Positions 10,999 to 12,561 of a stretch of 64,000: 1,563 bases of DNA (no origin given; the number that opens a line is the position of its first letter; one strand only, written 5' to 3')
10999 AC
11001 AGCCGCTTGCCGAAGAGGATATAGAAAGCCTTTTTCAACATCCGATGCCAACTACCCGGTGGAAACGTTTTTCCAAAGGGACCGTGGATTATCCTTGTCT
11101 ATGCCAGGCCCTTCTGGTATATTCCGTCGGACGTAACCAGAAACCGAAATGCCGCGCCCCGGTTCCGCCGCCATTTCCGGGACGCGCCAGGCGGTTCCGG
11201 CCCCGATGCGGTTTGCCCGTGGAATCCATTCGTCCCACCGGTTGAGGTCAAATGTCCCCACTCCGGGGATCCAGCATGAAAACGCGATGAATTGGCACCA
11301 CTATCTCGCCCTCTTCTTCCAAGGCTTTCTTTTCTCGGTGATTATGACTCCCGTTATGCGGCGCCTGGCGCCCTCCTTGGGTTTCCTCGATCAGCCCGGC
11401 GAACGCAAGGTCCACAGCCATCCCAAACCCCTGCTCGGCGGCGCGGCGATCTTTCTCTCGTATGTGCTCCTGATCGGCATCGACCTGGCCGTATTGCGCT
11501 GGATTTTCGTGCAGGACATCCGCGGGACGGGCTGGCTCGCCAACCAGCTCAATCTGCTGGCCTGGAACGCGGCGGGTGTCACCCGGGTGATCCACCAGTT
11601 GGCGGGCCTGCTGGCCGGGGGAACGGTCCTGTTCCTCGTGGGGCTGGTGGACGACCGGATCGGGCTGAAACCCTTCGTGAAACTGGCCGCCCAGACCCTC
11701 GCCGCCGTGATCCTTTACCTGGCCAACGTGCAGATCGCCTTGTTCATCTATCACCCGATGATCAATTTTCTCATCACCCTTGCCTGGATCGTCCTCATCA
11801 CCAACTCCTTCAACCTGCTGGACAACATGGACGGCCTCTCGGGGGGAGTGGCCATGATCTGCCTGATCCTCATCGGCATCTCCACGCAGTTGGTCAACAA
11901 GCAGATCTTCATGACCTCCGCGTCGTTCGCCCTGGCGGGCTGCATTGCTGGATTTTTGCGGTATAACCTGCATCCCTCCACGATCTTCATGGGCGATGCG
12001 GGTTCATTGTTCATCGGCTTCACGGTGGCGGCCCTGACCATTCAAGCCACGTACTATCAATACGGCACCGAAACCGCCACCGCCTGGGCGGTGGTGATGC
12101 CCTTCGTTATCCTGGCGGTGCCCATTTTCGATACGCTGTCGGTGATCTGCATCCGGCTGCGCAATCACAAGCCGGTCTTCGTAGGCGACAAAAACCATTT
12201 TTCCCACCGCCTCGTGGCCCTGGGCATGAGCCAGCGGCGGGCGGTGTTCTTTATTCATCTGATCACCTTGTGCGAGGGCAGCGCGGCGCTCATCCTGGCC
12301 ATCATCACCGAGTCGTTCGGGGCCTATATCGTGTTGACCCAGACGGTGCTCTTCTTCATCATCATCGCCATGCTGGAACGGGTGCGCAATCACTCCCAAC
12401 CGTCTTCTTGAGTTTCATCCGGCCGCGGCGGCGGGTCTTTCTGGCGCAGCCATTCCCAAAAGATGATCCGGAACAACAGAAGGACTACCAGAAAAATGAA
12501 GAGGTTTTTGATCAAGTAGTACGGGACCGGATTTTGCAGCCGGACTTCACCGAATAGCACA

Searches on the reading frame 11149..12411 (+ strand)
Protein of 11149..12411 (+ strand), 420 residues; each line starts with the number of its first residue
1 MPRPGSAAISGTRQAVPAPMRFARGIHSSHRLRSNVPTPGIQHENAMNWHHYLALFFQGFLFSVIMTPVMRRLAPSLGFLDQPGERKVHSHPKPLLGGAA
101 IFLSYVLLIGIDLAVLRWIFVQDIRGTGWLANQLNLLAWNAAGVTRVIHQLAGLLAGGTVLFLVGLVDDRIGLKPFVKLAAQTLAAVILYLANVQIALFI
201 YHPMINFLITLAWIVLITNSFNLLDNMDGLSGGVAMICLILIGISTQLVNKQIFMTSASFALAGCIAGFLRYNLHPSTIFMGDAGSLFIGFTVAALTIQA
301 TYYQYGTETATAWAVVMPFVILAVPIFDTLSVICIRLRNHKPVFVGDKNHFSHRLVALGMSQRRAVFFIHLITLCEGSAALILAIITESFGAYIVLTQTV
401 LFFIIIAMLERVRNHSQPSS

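Call 67: search_protein_families(library=pfam, proteins=[window:11149-12411:+], max_evalue=0.001)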
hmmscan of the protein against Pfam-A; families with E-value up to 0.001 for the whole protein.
window:11149-12411:+ (420 aa): 1 family
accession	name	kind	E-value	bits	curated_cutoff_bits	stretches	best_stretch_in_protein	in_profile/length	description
PF00953.26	Glycos_transf_4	-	4.8e-33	114.9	27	1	152-299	2-158/160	Glycosyl transferase family 4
